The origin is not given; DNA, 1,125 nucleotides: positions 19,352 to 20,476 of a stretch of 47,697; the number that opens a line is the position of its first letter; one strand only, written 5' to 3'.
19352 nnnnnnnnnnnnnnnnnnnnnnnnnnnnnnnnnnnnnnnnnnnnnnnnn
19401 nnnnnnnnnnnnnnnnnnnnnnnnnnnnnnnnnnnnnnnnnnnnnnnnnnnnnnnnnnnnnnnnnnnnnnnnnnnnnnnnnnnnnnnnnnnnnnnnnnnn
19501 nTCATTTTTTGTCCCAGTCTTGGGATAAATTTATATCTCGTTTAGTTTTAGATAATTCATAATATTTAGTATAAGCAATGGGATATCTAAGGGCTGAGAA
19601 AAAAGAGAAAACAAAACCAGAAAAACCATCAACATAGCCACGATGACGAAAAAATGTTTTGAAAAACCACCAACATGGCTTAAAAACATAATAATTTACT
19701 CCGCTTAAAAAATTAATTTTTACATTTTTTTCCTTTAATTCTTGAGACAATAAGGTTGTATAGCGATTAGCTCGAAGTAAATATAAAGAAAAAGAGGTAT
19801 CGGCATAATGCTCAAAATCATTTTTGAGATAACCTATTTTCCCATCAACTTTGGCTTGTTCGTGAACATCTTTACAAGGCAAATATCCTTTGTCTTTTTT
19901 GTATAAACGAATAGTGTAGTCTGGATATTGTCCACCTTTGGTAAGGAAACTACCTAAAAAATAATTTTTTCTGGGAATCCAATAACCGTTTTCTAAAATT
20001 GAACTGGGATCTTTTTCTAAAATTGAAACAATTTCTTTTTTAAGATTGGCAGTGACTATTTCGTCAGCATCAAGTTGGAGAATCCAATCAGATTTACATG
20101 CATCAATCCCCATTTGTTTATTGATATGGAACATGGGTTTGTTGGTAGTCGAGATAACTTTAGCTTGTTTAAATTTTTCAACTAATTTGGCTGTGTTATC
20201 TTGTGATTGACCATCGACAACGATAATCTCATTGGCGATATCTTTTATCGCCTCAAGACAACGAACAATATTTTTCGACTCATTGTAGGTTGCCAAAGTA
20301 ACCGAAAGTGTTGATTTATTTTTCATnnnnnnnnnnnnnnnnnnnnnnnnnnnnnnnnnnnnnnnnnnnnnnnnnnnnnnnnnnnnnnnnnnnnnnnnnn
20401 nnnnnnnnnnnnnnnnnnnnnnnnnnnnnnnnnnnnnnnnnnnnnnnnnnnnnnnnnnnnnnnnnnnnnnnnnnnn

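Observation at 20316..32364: Seven head-to-tail, deeply diverged ArnT/PMT-type GT-C paralogs, all keeping the catalytic DE loop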

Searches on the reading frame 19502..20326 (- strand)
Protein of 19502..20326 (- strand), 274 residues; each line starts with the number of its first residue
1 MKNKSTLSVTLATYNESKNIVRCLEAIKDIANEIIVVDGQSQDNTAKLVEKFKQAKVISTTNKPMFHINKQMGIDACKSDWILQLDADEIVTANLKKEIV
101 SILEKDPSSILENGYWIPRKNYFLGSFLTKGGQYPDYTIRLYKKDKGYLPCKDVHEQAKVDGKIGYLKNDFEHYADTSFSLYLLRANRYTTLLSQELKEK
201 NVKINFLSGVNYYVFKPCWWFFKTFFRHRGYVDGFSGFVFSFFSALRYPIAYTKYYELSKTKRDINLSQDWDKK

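Call 10: search_protein_families(library=pfam, proteins=[window:19502-20326:-], max_evalue=0.01)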
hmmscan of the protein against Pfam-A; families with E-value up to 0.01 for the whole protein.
window:19502-20326:- (274 aa): 4 families
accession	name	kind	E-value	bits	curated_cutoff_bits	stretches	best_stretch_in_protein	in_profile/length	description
PF00535.33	Glycos_transf_2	-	5.6e-20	72.4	23.3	1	8-110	1-111/168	Glycosyl transferase family 2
PF13704.12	Glyco_tranf_2_4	-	1.5e-07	32.2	27.5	1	15-93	2-86/98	Glycosyl transferase family 2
PF10111.15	Glyco_tranf_2_2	-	0.00062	19.8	27.3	1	29-102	27-105/276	Glycosyltransferase like family 2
PF13641.12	Glyco_tranf_2_3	-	0.0014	19.1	27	1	7-105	3-112/230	Glycosyltransferase like family 2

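Call 52: search_protein_families(library=ncbifam, proteins=[window:19502-20326:-], max_evalue=0.00001)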
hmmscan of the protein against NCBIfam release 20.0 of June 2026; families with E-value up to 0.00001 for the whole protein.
window:19502-20326:- (274 aa): 8 families
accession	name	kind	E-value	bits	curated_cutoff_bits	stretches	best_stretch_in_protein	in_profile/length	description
TIGR04195.1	S_glycosyl_SunS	equivalog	7.7e-14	51.4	350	1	6-95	58-148/421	SunS family peptide S-glycosyltransferase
TIGR04283.1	glyco_like_mftF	equivalog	1.5e-12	47.6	182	1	7-106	1-100/221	TIGR04283 family arsenosugar biosynthesis glycosyltransferase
NF007482.0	PRK10073.1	equivalog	4.4e-08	32.5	423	1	1-116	2-124/334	glycosyltransferase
NF038302.1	EPS_HpsE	equivalog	8.5e-08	31.5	300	1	7-101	3-109/307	hormogonium polysaccharide biosynthesis glycosyltransferase HpsE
TIGR03937.1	PgaC_IcaA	equivalog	1.3e-07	30.9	422.3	1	3-108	43-155/407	poly-beta-1,6-N-acetyl-D-glucosamine synthase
NF050050.1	ProtGlycPglI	equivalog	2.3e-07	30.5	500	1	5-114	2-119/306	GalNAc(5)-diNAcBac-PP-undecaprenol beta-1,3-glucosyltransferase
NF045692.1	OglycostaseCruG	equivalog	4.2e-07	29.2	600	1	5-105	41-154/386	2'-O-glycosyltransferase CruG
NF041875.1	EPS_EpsD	equivalog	1e-06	28.4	370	1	7-104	1-105/325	exopolysaccharide biosynthesis glycosyltransferase EpsD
